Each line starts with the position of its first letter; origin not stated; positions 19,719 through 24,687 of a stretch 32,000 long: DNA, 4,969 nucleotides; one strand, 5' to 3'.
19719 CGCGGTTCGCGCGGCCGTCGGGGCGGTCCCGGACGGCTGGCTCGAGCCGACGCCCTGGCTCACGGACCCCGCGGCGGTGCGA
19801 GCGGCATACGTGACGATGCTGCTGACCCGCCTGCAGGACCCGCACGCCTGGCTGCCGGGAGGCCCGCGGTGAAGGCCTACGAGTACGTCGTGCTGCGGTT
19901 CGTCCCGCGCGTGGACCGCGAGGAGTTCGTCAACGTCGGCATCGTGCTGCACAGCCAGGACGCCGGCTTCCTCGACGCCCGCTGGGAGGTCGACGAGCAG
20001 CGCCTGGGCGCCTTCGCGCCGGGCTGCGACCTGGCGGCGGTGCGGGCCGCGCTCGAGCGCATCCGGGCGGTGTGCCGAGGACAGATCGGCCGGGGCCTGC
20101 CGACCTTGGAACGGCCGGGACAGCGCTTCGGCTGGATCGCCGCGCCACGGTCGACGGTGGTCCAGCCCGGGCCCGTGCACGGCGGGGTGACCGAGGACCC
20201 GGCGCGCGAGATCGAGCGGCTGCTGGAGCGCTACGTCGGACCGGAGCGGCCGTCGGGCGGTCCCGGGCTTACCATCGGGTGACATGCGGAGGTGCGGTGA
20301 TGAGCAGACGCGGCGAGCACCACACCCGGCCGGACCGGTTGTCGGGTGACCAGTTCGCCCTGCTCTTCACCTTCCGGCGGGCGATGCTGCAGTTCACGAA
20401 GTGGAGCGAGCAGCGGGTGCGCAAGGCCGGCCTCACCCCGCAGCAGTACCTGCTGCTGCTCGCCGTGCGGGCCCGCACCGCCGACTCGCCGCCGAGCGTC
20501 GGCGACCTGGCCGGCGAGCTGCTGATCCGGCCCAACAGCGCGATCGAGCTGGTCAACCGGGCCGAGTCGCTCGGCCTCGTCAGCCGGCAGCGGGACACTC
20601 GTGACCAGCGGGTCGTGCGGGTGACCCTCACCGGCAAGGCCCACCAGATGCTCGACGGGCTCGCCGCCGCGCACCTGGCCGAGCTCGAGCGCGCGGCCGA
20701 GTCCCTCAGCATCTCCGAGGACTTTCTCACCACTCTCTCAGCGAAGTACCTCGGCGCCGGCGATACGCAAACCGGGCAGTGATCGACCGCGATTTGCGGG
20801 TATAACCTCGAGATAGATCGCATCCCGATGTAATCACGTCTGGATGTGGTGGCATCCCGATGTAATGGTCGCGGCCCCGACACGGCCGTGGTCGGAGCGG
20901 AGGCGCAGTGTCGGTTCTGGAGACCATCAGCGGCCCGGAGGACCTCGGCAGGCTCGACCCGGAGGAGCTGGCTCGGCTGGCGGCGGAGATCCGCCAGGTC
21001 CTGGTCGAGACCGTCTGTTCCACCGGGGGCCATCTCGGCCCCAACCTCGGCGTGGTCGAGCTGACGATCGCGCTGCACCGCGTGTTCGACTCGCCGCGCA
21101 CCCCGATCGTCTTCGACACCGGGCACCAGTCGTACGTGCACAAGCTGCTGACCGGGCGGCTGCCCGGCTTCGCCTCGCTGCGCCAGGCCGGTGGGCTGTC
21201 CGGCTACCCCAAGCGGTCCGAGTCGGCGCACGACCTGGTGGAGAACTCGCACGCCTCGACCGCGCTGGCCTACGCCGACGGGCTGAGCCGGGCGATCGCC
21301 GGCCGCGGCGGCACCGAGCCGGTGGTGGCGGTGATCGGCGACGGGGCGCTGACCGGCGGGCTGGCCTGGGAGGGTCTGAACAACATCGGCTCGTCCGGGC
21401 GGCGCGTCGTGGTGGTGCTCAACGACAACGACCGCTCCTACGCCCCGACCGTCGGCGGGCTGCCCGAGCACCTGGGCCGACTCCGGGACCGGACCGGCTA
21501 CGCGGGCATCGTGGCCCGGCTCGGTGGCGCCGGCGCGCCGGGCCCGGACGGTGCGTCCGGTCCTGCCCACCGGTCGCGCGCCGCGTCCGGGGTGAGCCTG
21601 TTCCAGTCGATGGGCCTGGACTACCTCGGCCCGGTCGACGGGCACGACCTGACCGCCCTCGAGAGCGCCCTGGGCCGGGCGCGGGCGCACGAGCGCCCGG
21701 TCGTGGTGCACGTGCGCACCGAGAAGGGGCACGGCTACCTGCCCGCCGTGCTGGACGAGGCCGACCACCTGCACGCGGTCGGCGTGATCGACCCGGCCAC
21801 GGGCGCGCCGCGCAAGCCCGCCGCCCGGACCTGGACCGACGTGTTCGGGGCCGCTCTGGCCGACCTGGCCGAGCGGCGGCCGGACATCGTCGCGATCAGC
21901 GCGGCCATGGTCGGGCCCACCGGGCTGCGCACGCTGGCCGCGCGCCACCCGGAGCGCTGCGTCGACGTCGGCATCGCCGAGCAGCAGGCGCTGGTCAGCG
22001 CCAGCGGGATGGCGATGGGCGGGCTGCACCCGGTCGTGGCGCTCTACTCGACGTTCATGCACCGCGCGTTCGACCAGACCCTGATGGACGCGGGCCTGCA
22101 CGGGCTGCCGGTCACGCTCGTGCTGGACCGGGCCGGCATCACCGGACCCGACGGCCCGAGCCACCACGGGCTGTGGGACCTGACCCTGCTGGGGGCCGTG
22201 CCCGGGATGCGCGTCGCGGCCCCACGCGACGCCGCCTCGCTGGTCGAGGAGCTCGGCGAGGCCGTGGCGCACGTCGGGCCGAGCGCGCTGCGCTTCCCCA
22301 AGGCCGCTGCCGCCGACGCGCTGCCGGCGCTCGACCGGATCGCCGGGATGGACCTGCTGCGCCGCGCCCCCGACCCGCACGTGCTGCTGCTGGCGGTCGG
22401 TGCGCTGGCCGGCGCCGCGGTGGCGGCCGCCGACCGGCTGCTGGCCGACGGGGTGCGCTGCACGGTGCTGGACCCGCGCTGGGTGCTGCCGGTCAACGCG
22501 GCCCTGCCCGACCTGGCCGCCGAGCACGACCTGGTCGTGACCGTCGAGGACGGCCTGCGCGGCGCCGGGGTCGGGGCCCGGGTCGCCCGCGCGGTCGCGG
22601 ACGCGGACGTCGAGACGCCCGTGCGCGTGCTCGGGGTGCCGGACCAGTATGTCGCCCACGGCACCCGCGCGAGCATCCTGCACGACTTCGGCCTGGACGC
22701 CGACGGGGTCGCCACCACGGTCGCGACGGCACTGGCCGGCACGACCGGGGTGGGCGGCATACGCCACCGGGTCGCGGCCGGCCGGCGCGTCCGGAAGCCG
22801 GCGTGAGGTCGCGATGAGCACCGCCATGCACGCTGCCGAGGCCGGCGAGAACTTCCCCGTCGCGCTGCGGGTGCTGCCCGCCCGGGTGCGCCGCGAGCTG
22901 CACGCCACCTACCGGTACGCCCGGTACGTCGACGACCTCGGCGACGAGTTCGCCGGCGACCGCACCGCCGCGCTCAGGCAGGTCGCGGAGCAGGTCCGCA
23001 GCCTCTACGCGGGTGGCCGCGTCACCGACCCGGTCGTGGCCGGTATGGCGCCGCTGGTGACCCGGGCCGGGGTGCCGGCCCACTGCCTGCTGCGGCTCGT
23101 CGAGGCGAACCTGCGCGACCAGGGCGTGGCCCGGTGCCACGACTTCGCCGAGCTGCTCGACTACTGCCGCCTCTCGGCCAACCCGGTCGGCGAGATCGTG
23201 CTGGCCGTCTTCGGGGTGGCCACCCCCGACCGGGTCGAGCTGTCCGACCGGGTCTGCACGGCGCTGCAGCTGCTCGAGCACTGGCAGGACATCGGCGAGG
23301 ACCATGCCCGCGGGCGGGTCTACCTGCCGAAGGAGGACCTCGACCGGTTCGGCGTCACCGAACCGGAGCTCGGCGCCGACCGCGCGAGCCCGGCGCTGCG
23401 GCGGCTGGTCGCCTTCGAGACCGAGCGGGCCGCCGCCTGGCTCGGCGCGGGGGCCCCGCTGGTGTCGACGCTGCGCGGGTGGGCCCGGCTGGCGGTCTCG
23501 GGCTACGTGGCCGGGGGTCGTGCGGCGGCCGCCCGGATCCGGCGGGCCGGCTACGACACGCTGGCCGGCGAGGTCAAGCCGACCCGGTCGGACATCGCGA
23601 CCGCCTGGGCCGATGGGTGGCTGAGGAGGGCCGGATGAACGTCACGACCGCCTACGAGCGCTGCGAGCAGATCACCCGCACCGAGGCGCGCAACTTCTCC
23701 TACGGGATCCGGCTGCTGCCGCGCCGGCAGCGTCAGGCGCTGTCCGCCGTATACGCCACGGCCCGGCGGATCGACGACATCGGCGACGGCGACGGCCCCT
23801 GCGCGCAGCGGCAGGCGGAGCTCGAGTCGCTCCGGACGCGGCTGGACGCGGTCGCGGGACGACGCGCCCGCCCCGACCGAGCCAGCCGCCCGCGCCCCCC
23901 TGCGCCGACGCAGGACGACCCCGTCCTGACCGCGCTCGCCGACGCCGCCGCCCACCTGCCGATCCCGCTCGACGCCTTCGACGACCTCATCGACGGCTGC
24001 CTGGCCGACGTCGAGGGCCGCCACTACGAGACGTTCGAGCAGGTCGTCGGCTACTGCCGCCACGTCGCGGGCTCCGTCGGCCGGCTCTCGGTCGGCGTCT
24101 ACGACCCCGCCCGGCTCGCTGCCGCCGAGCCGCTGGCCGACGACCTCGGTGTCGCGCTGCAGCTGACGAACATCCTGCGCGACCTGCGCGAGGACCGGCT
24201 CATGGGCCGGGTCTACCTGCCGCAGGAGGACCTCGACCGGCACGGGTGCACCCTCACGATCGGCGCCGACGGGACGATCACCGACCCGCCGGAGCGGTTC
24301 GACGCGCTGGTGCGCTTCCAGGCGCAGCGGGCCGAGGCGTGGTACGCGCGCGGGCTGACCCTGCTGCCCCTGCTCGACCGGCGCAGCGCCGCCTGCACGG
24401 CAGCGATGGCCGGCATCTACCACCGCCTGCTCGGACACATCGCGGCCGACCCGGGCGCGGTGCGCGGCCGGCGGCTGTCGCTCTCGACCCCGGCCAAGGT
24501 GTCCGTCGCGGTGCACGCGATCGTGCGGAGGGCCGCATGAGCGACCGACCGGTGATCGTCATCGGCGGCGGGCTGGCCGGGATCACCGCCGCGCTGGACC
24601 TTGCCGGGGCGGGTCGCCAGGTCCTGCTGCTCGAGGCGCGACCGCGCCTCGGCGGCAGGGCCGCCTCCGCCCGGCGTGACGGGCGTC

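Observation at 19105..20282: Translationally coupled HipA-like core kinase + DUF3037 pair: a candidate uncharacterised two-gene kinase module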

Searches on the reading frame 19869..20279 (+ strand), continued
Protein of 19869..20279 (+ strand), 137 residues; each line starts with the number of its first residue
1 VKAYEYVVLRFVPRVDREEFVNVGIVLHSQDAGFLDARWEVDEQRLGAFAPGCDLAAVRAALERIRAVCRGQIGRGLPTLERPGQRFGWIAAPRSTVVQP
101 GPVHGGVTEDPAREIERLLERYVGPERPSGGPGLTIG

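Call 44: fold_search(model_id=the predicted structure, library=pdb)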
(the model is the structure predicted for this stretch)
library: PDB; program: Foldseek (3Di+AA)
matches with E <= 10: 442; with E <= 0.001: 0
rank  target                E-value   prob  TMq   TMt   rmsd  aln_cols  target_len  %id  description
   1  6ww7_I                4.0e-01  0.16  0.25  0.23   3.3        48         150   21  Structure of the human ER membrane protein complex in a lipid nanodisc (released 2020-05-27)
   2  8j0n_J                4.9e-01  0.33  0.26  0.24   3.0        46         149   22  cryo-EM structure of human EMC (released 2024-04-03)
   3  3d18_A                5.2e-01  0.05  0.15  0.09  15.2        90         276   16  Crystal structure of HLA-B*2709 complexed with a variant of the latent membrane protein 2 peptide (LMP2(L)) of epstein (released 2009-05-05)
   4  6s0m_A                5.6e-01  0.06  0.21  0.19  15.6       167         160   18  Structural and dynamic studies provide insights into specificity and allosteric regulation of Ribonuclease AS, a key e (released 2019-08-28)
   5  7wzz_A                5.6e-01  0.04  0.14  0.09  15.3        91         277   14  Crystal structure of peptide KAGQVVTIW in complex with HLA-B5801 (released 2023-05-03)
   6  5vwh_A                6.8e-01  0.04  0.14  0.09  15.4        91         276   14  HLA-B*58:01 presenting LSSPVTKSW (released 2018-10-03)
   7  3vfn_A                8.2e-01  0.04  0.15  0.08  15.0        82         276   16  crystal structure of HLA B*3508LPEP151A, HLA mutant Ala151 (released 2012-03-07)
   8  1zhl_A                8.2e-01  0.03  0.16  0.09  15.2        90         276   17  Crystal structure of HLA-B*3508 presenting 13-mer EBV antigen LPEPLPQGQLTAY (released 2005-05-17)
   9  5vvp_A                8.2e-01  0.03  0.14  0.08  15.9        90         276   16  HLA-B*57:03 presenting LSSPVTKSW (released 2018-10-03)
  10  4u1n_A                8.2e-01  0.03  0.14  0.08  15.4        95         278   19  HLA class I micropolymorphisms determine peptide-HLA landscape and dictate differential HIV-1 escape through identical (released 2015-04-08)
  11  5v5l_A                8.8e-01  0.03  0.14  0.08  15.4        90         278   14  Crystal structure of HLA-B*5801 complex with HIV-1 gag derived peptide TW10 (released 2017-06-14)
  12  8ec5_A                9.4e-01  0.08  0.18  0.11  12.4        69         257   17  Structures of HLA-B8E76C loaded with long peptides reveal novel features at the N-terminus of the groove (released 2023-07-26)
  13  4hec_B                9.4e-01  0.04  0.22  0.19  16.1       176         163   16  Crystal structure of a putative uncharacterized protein from Mycobacterium tuberculosis (released 2012-10-17)
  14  5t6y_A                9.4e-01  0.04  0.15  0.08  15.2        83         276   13  HLA-B*57:01 presenting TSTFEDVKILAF (released 2017-03-01)
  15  4huu_A                9.4e-01  0.04  0.15  0.09  14.9        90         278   19  Crystal Structure of H2Db-NPM6I (released 2013-02-27)
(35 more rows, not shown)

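Call 46: search_solved_structures(query=A4, max_evalue=10)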
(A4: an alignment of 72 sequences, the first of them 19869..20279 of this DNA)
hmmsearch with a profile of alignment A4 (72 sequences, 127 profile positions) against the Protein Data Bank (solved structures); distinct sequences matched with E-value up to 10: 0.

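Call 70: fold_search(model_id=the predicted structure, library=viral)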
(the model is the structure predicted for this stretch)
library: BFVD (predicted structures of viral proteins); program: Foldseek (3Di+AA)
matches with E <= 10: 693; with E <= 0.001: 3
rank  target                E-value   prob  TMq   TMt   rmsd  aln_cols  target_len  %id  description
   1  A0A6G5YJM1            2.9e-06  1.00  0.56  0.42   6.7       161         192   15  (no name in the UniProt tables at hand)
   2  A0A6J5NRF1            1.2e-04  1.00  0.59  0.64   3.9       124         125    9  Uncharacterized protein [uncultured Caudovirales phage]
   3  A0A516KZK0            3.7e-04  1.00  0.49  0.27   5.3       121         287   14  (no name in the UniProt tables at hand)
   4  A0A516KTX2            1.0e-03  1.00  0.55  0.32   4.1       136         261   14  (no name in the UniProt tables at hand)
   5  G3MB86                2.8e-02  0.99  0.54  0.59   7.0       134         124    8  Gp16 [Bacillus phage G]
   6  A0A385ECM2            4.8e-02  0.54  0.35  0.39   5.8       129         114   11  Uncharacterized protein [Caulobacter phage CcrPW]
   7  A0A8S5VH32            8.0e-02  0.15  0.24  0.27  14.8       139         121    9  Uncharacterized protein [Myoviridae sp. ctkfK18]
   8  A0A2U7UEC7            1.4e-01  0.11  0.22  0.09  12.3       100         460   14  Uncharacterized protein [Pandoravirus neocaledonia]
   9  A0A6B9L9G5            1.5e-01  0.84  0.45  0.46   5.0       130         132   10  Uncharacterized protein [Mycobacterium phage Onyinye]
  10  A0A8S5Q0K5            1.6e-01  0.09  0.18  0.23  10.2        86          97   14  Uncharacterized protein [Siphoviridae sp. ctMOb8]
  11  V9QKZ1                2.1e-01  0.05  0.17  0.15  16.0       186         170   11  (no name in the UniProt tables at hand)
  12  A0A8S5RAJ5            2.4e-01  0.12  0.18  0.10  11.2       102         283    9  Uncharacterized protein [virus sp. ct9pU4]
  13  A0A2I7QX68            2.6e-01  0.12  0.22  0.25   7.5        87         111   17  (no name in the UniProt tables at hand)
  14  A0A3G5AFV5            2.6e-01  0.08  0.26  0.11  17.5       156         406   12  Uncharacterized protein [Solivirus sp.]
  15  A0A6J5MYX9            2.9e-01  0.14  0.31  0.30  17.9       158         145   16  Uncharacterized protein [uncultured Caudovirales phage]
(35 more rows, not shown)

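Call 71: search_protein_families(library=phrogs, proteins=[window:19869-20279:+], max_evalue=0.01)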
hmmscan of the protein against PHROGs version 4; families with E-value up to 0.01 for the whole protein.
window:19869-20279:+ (137 aa): 1 family
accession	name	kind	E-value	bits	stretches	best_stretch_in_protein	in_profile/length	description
phrog_5137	-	unknown function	3.2e-10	41.3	1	1-127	2-133/279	-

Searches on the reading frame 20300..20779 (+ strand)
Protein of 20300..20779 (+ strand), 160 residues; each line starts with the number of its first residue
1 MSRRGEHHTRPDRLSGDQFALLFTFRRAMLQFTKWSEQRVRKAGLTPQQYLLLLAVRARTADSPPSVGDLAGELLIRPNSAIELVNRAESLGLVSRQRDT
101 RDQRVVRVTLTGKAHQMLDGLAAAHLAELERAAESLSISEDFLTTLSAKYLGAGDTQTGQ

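Call 3: search_protein_families(library=pfam, proteins=[window:20300-20779:+], max_evalue=0.1)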
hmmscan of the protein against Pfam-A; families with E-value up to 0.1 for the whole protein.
window:20300-20779:+ (160 aa): 3 families
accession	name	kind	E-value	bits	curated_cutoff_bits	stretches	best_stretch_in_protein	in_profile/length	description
PF12802.13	MarR_2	-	1.7e-07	31.7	27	1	44-104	2-60/61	MarR family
PF01047.28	MarR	-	4e-05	23.9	24.6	1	45-106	1-59/59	MarR family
PF22381.2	Staph_reg_Sar_Rot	-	9.4e-05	22.9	27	1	41-119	8-83/85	Transcriptional regulator SarA/Rot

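Call 4: search_protein_families(library=ncbifam, proteins=[window:20300-20779:+], max_evalue=0.1)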
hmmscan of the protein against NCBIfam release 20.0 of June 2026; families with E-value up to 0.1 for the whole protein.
window:20300-20779:+ (160 aa): 12 families
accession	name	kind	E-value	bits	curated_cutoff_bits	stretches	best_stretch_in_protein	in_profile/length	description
TIGR02337.1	HpaR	equivalog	1.5e-07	31.3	121.2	1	39-125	20-103/130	homoprotocatechuate degradation operon regulator HpaR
NF045593.1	bilirub_TF_BilQ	equivalog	1.6e-05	24.7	125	1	31-123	14-103/135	bilirubin utilization transcriptional regulator BilQ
NF052638.1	TransRegOhrRVib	equivalog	6.6e-05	22.6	200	1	43-117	33-104/141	transcriptional regulator OhrR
NF041230.1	BagL_FevM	exception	0.00016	21.7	230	1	18-125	13-117/145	MarR family transcriptional regulator BagL/FevM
NF053777.1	Saro0803TransReg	equivalog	0.00067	19.4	200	1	26-121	16-108/140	Saro_0803 family transcriptional regulator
NF052438.1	TransRegRv0880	equivalog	0.00098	19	220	1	54-137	38-121/143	Rv0880 family HTH-type transcriptional regulator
TIGR04472.1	reg_rSAM_mob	hypoth_equivalog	0.0012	18.8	240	1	82-119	63-100/141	radical SAM mobile pair system MarR family transcriptional regulator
TIGR01889.1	Staph_reg_Sar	paralog_domain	0.0014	18.9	62.6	1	42-119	20-98/109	staphylococcal accessory regulator family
NF002926.0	PRK03573.1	equivalog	0.0015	18.5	120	1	38-122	22-104/144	transcriptional regulator SlyA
NF047395.1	TransRegLtdR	equivalog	0.002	17.8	250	1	26-130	31-134/166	transcriptional regulator LdtR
NF050133.1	TransRegFabT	equivalog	0.0027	18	200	1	69-137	48-116/138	fatty acid biosynthesis transcriptional regulator FabT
NF038251.1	AdcR_fam_Zn_TF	equivalog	0.014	15.6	175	1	49-129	39-114/143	zinc-dependent MarR family transcriptional regulator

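Call 6: search_protein_families(library=padloc, proteins=[window:20300-20779:+], max_evalue=1)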
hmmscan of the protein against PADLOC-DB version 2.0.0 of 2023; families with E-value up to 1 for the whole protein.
window:20300-20779:+ (160 aa): 0 families

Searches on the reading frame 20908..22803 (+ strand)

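Call 64: search_protein_families(library=pfam, proteins=[window:20908-22803:+], max_evalue=0.00001)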
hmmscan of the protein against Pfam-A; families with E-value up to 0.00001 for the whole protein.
window:20908-22803:+ (632 aa): 3 families
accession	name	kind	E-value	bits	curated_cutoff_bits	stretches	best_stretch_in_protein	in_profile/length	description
PF13292.11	DXP_synthase_N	-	3.9e-95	318.7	21.2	1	4-271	1-274/274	1-deoxy-D-xylulose-5-phosphate synthase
PF02779.29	Transket_pyr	-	4.8e-43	147.2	27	1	307-467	3-171/174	Transketolase, pyrimidine binding domain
PF02780.25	Transketolase_C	-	1.4e-22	80.4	25.9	1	487-601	7-124/124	Transketolase, C-terminal domain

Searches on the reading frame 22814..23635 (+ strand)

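Call 64: search_protein_families(library=pfam, proteins=[window:22814-23635:+], max_evalue=0.00001)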
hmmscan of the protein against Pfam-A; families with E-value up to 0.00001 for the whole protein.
window:22814-23635:+ (274 aa): 1 family
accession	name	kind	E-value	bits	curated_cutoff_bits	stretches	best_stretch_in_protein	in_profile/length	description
PF00494.24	SQS_PSY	-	4.5e-59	200.7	26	1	9-258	3-261/263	Squalene/phytoene synthase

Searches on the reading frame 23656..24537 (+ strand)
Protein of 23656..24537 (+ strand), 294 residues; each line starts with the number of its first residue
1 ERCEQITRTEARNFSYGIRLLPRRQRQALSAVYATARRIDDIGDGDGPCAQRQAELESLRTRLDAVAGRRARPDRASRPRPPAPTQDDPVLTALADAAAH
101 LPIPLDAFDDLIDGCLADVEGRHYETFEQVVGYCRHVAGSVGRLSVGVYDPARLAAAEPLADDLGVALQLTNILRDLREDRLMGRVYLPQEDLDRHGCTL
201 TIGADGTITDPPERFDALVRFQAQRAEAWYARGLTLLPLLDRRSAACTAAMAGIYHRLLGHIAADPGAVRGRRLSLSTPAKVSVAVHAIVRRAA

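Call 64: search_protein_families(library=pfam, proteins=[window:23656-24537:+], max_evalue=0.00001)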
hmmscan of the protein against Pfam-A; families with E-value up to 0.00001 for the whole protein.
window:23656-24537:+ (294 aa): 1 family
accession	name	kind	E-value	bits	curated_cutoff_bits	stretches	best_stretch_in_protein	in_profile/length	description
PF00494.24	SQS_PSY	-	2.8e-66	224.4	26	1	8-277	2-260/263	Squalene/phytoene synthase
